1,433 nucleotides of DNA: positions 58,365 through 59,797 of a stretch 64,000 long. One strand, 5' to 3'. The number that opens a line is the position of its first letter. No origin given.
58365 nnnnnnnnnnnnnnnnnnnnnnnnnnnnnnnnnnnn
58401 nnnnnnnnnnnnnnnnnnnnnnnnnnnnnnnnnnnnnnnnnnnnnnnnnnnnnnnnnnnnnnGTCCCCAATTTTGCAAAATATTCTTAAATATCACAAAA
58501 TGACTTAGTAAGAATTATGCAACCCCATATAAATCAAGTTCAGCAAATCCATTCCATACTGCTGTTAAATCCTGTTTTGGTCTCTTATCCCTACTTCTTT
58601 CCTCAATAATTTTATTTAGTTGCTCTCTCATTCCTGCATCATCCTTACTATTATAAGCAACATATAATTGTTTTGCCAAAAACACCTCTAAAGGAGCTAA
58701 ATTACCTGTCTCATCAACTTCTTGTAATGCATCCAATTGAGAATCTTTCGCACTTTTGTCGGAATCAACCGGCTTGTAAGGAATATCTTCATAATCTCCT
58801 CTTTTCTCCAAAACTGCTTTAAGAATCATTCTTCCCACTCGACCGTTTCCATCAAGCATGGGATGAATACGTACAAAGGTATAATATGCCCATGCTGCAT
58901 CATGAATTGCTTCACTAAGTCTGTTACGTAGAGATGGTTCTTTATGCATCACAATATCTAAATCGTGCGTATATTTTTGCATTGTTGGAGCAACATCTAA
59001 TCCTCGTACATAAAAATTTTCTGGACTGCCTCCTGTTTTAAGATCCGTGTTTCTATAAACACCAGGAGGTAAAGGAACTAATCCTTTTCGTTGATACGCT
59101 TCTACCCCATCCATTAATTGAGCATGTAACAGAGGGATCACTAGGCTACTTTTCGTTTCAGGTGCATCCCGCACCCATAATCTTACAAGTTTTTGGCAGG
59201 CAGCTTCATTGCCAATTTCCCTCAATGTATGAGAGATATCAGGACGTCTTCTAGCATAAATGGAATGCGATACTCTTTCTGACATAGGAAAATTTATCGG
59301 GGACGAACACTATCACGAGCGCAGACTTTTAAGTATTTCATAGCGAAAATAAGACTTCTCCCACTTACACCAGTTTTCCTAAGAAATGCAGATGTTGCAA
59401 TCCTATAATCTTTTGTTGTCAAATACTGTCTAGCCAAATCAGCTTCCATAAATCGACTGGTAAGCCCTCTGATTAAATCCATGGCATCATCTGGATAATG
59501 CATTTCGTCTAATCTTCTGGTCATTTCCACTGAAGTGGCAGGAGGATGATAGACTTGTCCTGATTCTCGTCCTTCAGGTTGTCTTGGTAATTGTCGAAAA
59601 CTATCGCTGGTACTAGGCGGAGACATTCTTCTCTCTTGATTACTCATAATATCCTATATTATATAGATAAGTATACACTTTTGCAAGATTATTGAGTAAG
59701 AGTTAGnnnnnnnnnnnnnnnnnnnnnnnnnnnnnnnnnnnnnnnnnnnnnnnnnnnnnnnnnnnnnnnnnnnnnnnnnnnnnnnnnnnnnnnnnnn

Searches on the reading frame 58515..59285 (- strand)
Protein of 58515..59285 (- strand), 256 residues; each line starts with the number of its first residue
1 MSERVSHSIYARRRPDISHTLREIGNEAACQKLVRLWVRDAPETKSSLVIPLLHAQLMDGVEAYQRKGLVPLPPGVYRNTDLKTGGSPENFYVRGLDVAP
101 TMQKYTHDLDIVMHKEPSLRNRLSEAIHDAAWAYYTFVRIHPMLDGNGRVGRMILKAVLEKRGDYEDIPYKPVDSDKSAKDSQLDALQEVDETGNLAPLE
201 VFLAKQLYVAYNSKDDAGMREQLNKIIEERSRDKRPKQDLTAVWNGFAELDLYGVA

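Call 10: search_protein_families(library=pfam, max_evalue=0.1, proteins=[window:58515-59285:-])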
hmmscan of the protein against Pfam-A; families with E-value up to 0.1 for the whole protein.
window:58515-59285:- (256 aa): 1 family
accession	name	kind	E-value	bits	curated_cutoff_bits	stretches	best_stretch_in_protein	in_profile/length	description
PF02661.23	Fic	-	2.9e-10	41.3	24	1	53-159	10-93/93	Fic/DOC family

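Call 15: find_encoding_contigs(protein=window:58515-59285:-, flank=10000, max_places=10)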
Protein window:58515-59285:- (256 aa): 6 contigs read that carry it; 2 places shown.
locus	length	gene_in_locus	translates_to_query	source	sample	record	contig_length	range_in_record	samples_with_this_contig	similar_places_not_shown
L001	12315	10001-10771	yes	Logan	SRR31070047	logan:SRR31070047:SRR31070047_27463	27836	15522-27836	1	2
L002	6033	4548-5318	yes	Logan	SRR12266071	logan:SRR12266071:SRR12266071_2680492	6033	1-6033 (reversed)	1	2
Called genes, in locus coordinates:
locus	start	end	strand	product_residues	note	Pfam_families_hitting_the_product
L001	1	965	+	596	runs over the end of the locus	PF03717:PBP_dimer, PF00905:Transpeptidase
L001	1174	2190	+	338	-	-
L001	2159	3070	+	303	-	PF02574:S-methyl_trans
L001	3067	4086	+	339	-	PF02574:S-methyl_trans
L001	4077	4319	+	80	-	-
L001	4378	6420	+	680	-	PF01751:Toprim, PF01131:Topoisom_bac, PF01396:Zn_ribbon_Top1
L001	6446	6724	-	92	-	-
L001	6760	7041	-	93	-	-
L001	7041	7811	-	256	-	-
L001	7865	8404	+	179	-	PF00588:SpoU_methylase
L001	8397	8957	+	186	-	PF03167:UDG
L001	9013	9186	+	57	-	-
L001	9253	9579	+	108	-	-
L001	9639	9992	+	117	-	-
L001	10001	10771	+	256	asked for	PF02661:Fic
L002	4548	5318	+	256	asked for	PF02661:Fic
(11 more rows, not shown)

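Call 39: find_homologous_proteins(query=window:58515-59282:-, max_evalue=1e-10)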
Query window:58515-59282:- (255 aa): 4 proteins with E <= 1e-10 among 477 candidates.
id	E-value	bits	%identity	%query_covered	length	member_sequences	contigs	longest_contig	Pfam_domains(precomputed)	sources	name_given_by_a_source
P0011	1.0e-167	574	100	100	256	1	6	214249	PF02661.24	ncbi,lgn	-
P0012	3.9e-91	323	61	95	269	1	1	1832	PF02661.24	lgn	-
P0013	5.4e-65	238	46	93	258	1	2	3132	PF02661.24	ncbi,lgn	-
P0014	1.6e-56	210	44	93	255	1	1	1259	PF02661.24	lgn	-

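Call 40: find_encoding_contigs(protein=P0012, flank=5000)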
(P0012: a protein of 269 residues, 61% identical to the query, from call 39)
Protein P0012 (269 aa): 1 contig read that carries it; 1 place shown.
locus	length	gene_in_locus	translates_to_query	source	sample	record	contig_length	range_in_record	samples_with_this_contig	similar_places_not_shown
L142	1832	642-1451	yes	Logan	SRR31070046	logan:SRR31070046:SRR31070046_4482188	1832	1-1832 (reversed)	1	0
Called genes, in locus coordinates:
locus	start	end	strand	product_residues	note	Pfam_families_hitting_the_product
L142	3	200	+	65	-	?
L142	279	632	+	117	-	-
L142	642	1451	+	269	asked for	PF02661:Fic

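Call 41: find_encoding_contigs(protein=P0013, flank=5000)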
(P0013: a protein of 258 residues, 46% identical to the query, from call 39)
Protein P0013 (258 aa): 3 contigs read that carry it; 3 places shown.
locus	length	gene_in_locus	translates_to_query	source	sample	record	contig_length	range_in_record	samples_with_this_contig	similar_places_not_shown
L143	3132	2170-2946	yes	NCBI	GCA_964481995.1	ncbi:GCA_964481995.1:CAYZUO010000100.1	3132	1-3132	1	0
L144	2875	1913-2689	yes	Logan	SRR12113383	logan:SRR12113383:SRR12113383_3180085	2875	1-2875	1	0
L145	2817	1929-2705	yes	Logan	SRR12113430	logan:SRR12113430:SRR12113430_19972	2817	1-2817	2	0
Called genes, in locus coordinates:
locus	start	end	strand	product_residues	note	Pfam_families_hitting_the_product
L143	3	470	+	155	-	?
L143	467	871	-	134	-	-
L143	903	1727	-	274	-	-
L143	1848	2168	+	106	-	-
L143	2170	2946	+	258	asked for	PF02661:Fic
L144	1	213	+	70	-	?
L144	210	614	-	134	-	-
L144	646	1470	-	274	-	-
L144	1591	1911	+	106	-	-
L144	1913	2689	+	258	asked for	PF02661:Fic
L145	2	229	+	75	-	?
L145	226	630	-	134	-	-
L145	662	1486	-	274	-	-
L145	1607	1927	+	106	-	-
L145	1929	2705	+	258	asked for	PF02661:Fic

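Call 42: find_encoding_contigs(protein=P0014, flank=5000)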
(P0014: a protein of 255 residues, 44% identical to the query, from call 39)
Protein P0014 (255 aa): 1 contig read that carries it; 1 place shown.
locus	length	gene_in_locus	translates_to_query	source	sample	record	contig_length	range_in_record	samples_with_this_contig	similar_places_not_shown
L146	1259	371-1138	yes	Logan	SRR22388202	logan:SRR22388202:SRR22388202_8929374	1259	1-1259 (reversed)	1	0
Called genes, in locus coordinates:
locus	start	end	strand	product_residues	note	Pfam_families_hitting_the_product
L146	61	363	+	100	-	-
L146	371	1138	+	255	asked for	PF02661:Fic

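Call 59: search_solved_structures(query=window:58515-59282:-, max_evalue=0.01)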
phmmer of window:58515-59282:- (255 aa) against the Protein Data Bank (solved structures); distinct sequences matched with E-value up to 0.01: 21.
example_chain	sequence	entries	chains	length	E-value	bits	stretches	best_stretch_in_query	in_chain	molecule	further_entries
7cb8_A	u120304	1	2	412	2.3e-05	27.6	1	125-204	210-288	Fic-domain containing protein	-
9yz5_A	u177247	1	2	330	3.1e-05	27.2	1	124-204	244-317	Protein adenylyltransferase FICD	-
6i7g_A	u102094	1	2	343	3.3e-05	27.1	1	124-204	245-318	Adenosine monophosphate-protein transferase FICD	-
6i7h_A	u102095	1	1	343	3.3e-05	27.1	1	124-204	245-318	Adenosine monophosphate-protein transferase FICD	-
6i7i_A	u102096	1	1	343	3.3e-05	27.1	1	124-204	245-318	Adenosine monophosphate-protein transferase FICD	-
6i7j_A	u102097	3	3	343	3.3e-05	27.1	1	124-204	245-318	Adenosine monophosphate-protein transferase FICD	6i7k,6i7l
4u04_A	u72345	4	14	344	3.3e-05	27.1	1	124-204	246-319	Adenosine monophosphate-protein transferase FICD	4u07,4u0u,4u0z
4u0s_A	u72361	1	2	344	3.3e-05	27.1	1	124-204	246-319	Adenosine monophosphate-protein transferase FICD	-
3cuc_A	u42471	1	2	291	0.0001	25.5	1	126-197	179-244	Protein of unknown function with a Fic domain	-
6zmd_B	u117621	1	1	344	0.00012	25.2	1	124-174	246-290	Protein adenylyltransferase FICD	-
5jj6_A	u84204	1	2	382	0.00058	23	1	124-163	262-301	Adenosine monophosphate-protein transferase FICD homolog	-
5jj7_A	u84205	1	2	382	0.00059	23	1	124-163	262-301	Adenosine monophosphate-protein transferase FICD homolog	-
7b7z_A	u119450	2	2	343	0.00083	22.5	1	124-204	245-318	Protein adenylyltransferase FICD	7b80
4x2c_A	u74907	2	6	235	0.0015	21.7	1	129-187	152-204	Fic family protein putative filamentation induced by cAMP protein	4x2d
4x2e_A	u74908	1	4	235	0.0015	21.6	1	129-187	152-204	Fic family protein putative filamentation induced by cAMP protein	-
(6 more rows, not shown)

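Call 65: search_protein_families(library=padloc, max_evalue=0.01, proteins=[window:58515-59285:-])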
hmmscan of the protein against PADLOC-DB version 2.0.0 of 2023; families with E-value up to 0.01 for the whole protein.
window:58515-59285:- (256 aa): 7 families
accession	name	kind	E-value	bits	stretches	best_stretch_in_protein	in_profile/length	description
PDLC03963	SoFic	-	7.2e-11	40.1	1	49-204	118-257/361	-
PDLC04966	PDC-S24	-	8.4e-10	36.1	1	100-166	278-343/497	-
PDLC04836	PDC-S04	-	1.4e-08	32.2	1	123-155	151-183/244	-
PDLC04837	PDC-S04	-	1.5e-08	32.2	1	124-206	148-223/234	-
PDLC04839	PDC-S04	-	2.6e-07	28.5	1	75-200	80-195/205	-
PDLC04840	PDC-S04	-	3.2e-07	28.3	1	125-156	140-171/227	-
PDLC04838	PDC-S04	-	7.4e-05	20.6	1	99-177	105-178/209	-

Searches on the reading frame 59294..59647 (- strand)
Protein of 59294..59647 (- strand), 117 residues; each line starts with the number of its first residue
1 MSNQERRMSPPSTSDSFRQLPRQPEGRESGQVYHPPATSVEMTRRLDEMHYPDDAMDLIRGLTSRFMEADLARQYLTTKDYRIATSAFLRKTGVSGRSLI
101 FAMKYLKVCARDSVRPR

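Call 10: search_protein_families(library=pfam, max_evalue=0.1, proteins=[window:59294-59647:-])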
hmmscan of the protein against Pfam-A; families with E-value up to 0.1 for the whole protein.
window:59294-59647:- (117 aa): 0 families

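Call 16: find_homologous_proteins(query=A2, max_evalue=0.01)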
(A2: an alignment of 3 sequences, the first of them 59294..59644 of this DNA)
Query A2 (3 sequences) (116 aa, profile of the alignment): 9 proteins with E <= 0.01 among 294 candidates.
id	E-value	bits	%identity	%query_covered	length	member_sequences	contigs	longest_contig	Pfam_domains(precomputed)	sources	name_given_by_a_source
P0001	6.4e-40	153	100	100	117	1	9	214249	-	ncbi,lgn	-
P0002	1.5e-39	152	26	69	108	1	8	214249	-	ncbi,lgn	-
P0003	3.5e-38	148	33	73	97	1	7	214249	-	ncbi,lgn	-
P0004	4.4e-27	112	30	71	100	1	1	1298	-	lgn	-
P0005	3.8e-26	109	29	71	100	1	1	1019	-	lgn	-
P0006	8.2e-26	108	-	-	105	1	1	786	-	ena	-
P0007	3.3e-19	87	-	-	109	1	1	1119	-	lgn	-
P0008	2.1e-18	84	-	-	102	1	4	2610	-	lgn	-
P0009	9.5e-11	59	-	-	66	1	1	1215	-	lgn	-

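Call 17: find_encoding_contigs(protein=P0004, flank=5000)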
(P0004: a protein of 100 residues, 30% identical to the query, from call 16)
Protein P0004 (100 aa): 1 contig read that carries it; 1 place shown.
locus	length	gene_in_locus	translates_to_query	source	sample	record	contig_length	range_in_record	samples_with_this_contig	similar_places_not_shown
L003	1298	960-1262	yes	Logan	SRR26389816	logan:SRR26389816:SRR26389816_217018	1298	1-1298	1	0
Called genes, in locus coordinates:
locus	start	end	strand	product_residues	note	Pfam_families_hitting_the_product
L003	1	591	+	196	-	?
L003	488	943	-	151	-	-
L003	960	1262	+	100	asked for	-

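Call 18: find_encoding_contigs(protein=P0005, flank=5000)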
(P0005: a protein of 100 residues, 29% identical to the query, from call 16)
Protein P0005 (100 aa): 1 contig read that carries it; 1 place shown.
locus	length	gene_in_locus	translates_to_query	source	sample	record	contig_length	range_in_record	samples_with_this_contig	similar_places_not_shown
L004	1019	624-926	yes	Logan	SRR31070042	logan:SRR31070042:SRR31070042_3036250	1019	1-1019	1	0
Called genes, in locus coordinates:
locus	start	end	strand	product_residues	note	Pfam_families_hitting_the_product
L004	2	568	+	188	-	?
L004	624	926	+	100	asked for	-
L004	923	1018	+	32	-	?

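Call 19: find_encoding_contigs(protein=P0006, flank=5000)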
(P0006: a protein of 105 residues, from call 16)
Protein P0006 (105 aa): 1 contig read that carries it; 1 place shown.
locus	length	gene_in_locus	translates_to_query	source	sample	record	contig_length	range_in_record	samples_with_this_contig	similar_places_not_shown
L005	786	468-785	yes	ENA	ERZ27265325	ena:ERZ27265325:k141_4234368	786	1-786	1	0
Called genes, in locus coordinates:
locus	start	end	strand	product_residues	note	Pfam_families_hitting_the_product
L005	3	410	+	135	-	?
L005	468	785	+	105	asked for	?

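Call 20: find_encoding_contigs(protein=P0007, flank=5000)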
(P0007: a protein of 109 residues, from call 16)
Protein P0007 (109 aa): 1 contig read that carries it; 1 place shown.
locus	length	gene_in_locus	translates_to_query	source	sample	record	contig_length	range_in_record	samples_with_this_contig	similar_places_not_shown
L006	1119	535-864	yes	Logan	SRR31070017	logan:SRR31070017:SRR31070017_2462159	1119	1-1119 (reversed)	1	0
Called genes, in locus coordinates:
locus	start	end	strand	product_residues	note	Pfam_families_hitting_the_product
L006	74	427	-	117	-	-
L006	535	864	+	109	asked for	-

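Call 21: find_encoding_contigs(protein=P0008, flank=5000)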
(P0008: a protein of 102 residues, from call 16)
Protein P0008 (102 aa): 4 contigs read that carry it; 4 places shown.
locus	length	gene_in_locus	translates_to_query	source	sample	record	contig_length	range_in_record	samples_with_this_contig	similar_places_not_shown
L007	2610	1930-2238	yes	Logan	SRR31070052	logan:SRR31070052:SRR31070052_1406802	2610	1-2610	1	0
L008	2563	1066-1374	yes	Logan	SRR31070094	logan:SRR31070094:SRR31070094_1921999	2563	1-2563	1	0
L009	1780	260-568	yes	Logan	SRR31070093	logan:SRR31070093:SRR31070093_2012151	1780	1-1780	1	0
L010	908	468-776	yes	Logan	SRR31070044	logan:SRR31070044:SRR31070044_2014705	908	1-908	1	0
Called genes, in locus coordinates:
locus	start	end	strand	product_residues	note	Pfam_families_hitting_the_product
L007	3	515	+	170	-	?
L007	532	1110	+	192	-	PF03167:UDG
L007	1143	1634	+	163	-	-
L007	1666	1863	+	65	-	-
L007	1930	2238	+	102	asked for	-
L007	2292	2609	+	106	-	?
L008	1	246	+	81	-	?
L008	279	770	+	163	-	-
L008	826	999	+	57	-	-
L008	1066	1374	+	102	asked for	-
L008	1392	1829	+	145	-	-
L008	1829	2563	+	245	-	?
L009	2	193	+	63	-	?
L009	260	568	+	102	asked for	-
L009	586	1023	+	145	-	-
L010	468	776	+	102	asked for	-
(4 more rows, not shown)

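Call 22: find_encoding_contigs(protein=P0009, flank=5000)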
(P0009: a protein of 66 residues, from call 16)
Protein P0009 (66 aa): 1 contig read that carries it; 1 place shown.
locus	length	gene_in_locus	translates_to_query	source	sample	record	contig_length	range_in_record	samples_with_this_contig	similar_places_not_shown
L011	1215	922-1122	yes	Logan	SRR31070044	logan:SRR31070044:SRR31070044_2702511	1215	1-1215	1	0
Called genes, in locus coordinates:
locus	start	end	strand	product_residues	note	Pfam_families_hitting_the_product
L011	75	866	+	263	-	PF02661:Fic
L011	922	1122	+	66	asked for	-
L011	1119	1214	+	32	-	?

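Call 44: predict_structure(alignment_id=A3)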
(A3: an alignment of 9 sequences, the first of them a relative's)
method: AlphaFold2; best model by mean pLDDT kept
length: 97 residues; sequences in the alignment: 9
mean_pLDDT: 84.9   pTM: 0.72
mean pLDDT of the five models: 84.9, 81.5, 73.4, 67.8, 66.0
residues with pLDDT >= 90: 60; 70-90: 18; 50-70: 14; < 50: 5
segments of 3 or more residues with pLDDT < 50: 93-97
pLDDT, mean of each block of 10 residues (from residue 1): 62 80 94 93 91 95 96 95 86 46
secondary structure, 60 per line:
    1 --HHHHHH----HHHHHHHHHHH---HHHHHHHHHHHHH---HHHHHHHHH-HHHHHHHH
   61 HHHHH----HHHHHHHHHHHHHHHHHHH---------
elements in order: H3-8 H13-23 H27-39 H43-51 H53-65 H70-88

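Call 45: search_protein_representatives(alignment_id=A3)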
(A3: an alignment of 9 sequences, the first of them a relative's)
Query: 9 sequences, 102 profile positions. Proteins with E-value up to 0.001 (for the whole library): 47; up to 1e-10: 5; up to 1e-30: 2. The best 47 are listed.
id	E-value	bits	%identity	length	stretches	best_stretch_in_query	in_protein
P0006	2.4e-39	149.7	-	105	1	1-100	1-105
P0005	3.2e-35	136.4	-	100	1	1-102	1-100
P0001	1.6e-30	121.3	-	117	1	1-100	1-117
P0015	2.2e-15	72.7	-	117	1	17-101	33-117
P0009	2.9e-15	72.3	-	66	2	55-102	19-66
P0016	1.0e-09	54.6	-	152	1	11-101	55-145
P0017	2.2e-09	53.4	-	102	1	25-97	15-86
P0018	4.6e-09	52.4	-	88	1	25-92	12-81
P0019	3.9e-08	49.5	-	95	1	26-94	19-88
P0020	1.2e-07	47.9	-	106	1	18-91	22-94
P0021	1.5e-07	47.6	-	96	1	18-95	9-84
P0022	1.9e-07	47.2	-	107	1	23-91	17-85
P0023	5.0e-07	45.9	-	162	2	27-90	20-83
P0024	2.1e-06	43.9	-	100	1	15-93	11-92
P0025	2.5e-06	43.7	-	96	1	22-92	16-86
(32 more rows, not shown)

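Call 48: search_protein_families(library=pfam, max_evalue=0.01, proteins=[P0015, P0016, P0017, P0018, P0019, P0020, P0021, P0022, P0023, P0024])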
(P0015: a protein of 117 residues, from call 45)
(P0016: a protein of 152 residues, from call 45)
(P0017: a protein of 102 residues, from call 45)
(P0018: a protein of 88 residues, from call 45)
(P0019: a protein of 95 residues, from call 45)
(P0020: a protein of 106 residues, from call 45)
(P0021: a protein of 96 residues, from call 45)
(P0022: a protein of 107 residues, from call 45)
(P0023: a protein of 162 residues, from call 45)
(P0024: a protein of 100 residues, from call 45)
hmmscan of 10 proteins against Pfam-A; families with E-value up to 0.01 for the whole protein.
P0015 (117 aa): 0 families

P0016 (152 aa): 0 families

P0017 (102 aa): 0 families

P0018 (88 aa): 0 families

P0019 (95 aa): 0 families

P0020 (106 aa): 0 families

P0021 (96 aa): 0 families

P0022 (107 aa): 0 families

P0023 (162 aa): 1 family
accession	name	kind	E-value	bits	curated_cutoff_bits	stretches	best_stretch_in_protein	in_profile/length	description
PF03874.21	RNA_pol_Rpb4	-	0.0064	17.2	25.6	0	95-149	37-80/116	RNA polymerase Rpb4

P0024 (100 aa): 0 families

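Call 49: fold_search(model_id=the predicted structure, library=pdb)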
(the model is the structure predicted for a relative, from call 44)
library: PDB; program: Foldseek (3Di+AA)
matches with E <= 10: 20; with E <= 0.001: 0
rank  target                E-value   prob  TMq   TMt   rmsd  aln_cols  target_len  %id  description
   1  8fih_B                2.0e+00  0.11  0.25  0.24  11.0        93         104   14  Multi-state design of two-state switchable hinge proteins (released 2023-08-16)
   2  5mfm_A                3.1e+00  0.15  0.35  0.13  12.8        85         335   13  Designed armadillo repeat protein peptide fusion YIIIM6AII_GS11_(KR)5 (released 2017-09-13)
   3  8fih_A                3.1e+00  0.06  0.21  0.19  13.4        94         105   15  Multi-state design of two-state switchable hinge proteins (released 2023-08-16)
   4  3mkr_B                4.8e+00  0.07  0.29  0.12   8.8        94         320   24  Crystal structure of yeast alpha/epsilon-COP subcomplex of the COPI vesicular coat (released 2010-07-14)
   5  9gm7_D                5.3e+00  0.08  0.29  0.12  17.3        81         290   16  MukBEF in a nucleotide-bound state with open neck gate (monomer) (released 2025-03-26)
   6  7xp9                  5.6e+00  0.14  0.35  0.42   7.3        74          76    7  Phytophthora infesfans RxLR effector AVRvnt1 (released 2023-06-07)
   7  4rv1_B                6.0e+00  0.14  0.38  0.12   7.0        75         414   11  Crystal Structure of Engineered Protein. Northeast Structural Genomics Consortium (NESG) Target OR497. (released 2014-12-10)
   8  5mfm_F                6.3e+00  0.09  0.35  0.13  11.5        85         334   12  Designed armadillo repeat protein peptide fusion YIIIM6AII_GS11_(KR)5 (released 2017-09-13)
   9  4rv1_A                6.7e+00  0.12  0.37  0.12   7.0        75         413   12  Crystal Structure of Engineered Protein. Northeast Structural Genomics Consortium (NESG) Target OR497. (released 2014-12-10)
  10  7np7_D4               6.7e+00  0.04  0.24  0.09   8.9        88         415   14  Structure of an intact ESX-5 inner membrane complex, Composite C1 model (released 2021-06-02)
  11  3mv2_C                7.0e+00  0.05  0.29  0.13   7.9        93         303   18  Crystal Structure of a-COP in Complex with e-COP (released 2010-06-16)
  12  3mv2_A                7.0e+00  0.05  0.29  0.13   7.9        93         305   18  Crystal Structure of a-COP in Complex with e-COP (released 2010-06-16)
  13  2lk4_MODEL_1_A        7.0e+00  0.04  0.24  0.19  11.7       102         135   15  Structural and mechanistic insights into the interaction between PAT Pyk2 and Paxillin LD motif (released 2012-10-10)
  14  9dse_A                7.4e+00  0.04  0.24  0.17   7.7        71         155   13  Cyanide-ligated Bordetella pertussis globin coupled sensor regulatory domain (released 2025-12-24)
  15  5mfm_B                7.8e+00  0.08  0.35  0.13  12.8        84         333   12  Designed armadillo repeat protein peptide fusion YIIIM6AII_GS11_(KR)5 (released 2017-09-13)
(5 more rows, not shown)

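Call 58: search_solved_structures(query=A3, max_evalue=10)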
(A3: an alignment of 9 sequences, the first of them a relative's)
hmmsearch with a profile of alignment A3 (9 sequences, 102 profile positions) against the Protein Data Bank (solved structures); distinct sequences matched with E-value up to 10: 21.
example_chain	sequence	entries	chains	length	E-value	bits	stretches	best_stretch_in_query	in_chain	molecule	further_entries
7emf_3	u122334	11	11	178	0.047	17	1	61-90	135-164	Mediator of RNA polymerase II transcription subunit 30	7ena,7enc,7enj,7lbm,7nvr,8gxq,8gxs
6w1s_Y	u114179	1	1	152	0.11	15.9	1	61-90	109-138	Mediator of RNA polymerase II transcription subunit 30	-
8t1i_Y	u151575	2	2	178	0.16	15.3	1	61-90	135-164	Mediator of RNA polymerase II transcription subunit 30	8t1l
7bzh_A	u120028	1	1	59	0.19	15.1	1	9-56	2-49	Sul7s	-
6tb3_BW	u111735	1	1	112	0.66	13.3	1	50-81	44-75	General negative regulator of transcription subunit 5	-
3se0_A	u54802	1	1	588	0.96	12.8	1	2-42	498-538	V-type ATP synthase alpha chain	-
5x09_A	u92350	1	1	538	1.1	12.6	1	2-42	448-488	V-type ATP synthase alpha chain,V-type ATP synthase alpha chain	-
3qg1_A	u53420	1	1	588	1.2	12.5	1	2-42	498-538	V-type ATP synthase alpha chain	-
3mfy_A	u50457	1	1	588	1.2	12.5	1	2-42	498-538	V-type ATP synthase alpha chain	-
3i4l_A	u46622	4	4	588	1.2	12.5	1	2-42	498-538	A-TYPE ATP SYNTHASE CATALYTIC SUBUNIT A | V-type ATP synthase alpha chain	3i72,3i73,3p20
3ikj_A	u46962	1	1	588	1.2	12.5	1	2-42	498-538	V-type ATP synthase alpha chain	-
3m4y_A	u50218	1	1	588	1.2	12.5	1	2-42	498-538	V-type ATP synthase alpha chain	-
3nd8_A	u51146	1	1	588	1.2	12.5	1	2-42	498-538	V-type ATP synthase alpha chain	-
3qia_A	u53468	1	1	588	1.2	12.5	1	2-42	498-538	V-type ATP synthase alpha chain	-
3nd9_A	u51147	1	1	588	1.2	12.5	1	2-42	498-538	V-type ATP synthase alpha chain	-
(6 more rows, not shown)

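Call 65: search_protein_families(library=padloc, max_evalue=0.01, proteins=[window:59294-59647:-])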
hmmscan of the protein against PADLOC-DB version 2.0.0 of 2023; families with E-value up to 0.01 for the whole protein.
window:59294-59647:- (117 aa): 0 families

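Call 68: find_encoding_contigs(protein=P0017, flank=4000, max_places=4)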
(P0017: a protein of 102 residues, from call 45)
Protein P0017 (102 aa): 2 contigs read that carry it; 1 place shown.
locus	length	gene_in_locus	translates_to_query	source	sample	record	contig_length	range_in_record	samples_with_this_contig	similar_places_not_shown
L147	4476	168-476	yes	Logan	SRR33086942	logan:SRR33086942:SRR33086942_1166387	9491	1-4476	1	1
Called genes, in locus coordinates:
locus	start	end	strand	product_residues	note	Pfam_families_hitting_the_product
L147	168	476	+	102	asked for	-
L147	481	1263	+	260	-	PF02661:Fic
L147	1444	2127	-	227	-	-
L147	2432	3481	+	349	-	PF25940:LcnD_C (weak), PF25975:CzcB_C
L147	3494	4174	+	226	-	PF00005:ABC_tran, PF02463:SMC_N, PF13304:AAA_21 (faint)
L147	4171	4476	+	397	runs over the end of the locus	PF12704:MacB_PCD, PF02687:FtsX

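Call 71: find_encoding_contigs(protein=P0018, flank=3000, max_places=6)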
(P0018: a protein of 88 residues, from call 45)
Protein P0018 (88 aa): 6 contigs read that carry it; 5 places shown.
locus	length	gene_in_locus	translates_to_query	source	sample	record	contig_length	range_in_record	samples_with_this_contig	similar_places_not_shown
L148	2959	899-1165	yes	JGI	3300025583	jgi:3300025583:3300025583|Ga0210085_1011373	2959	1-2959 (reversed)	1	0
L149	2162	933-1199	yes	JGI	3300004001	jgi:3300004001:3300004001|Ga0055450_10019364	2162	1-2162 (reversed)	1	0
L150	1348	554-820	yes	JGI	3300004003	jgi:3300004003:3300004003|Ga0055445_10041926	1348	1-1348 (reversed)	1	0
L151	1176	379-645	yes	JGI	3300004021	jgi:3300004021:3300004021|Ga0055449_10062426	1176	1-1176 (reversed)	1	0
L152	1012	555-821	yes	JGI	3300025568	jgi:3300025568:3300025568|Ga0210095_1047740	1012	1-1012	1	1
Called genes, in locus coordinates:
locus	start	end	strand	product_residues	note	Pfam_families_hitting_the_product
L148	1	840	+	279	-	?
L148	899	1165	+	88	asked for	-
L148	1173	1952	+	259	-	PF02661:Fic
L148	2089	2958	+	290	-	?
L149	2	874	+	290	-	?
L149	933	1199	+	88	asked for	-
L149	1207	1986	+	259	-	PF02661:Fic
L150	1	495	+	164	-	?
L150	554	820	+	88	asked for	-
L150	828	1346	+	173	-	?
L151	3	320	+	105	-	?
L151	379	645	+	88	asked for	-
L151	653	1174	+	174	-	?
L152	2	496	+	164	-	?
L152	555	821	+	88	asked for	-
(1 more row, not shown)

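Call 77: search_protein_families(library=ncbifam, max_evalue=0.1, proteins=[P0016, window:59294-59647:-, L008:279-770:+])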
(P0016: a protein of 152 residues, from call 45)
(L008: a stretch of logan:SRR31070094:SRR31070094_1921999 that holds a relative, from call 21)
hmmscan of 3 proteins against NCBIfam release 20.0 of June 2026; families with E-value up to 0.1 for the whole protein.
P0016 (152 aa): 0 families

window:59294-59647:- (117 aa): 1 family
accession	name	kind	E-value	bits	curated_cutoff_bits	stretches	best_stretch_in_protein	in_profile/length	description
NF041806.1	daptide_Mpa2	equivalog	0.061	13.1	40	0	46-62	13-29/41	MpaA2 family daptide-type RiPP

L008:279-770:+ (163 aa): 1 family
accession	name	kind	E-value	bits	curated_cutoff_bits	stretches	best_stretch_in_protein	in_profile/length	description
TIGR01062.1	parC_Gneg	equivalog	0.069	11.2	628.9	1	28-150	254-376/735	DNA topoisomerase IV subunit A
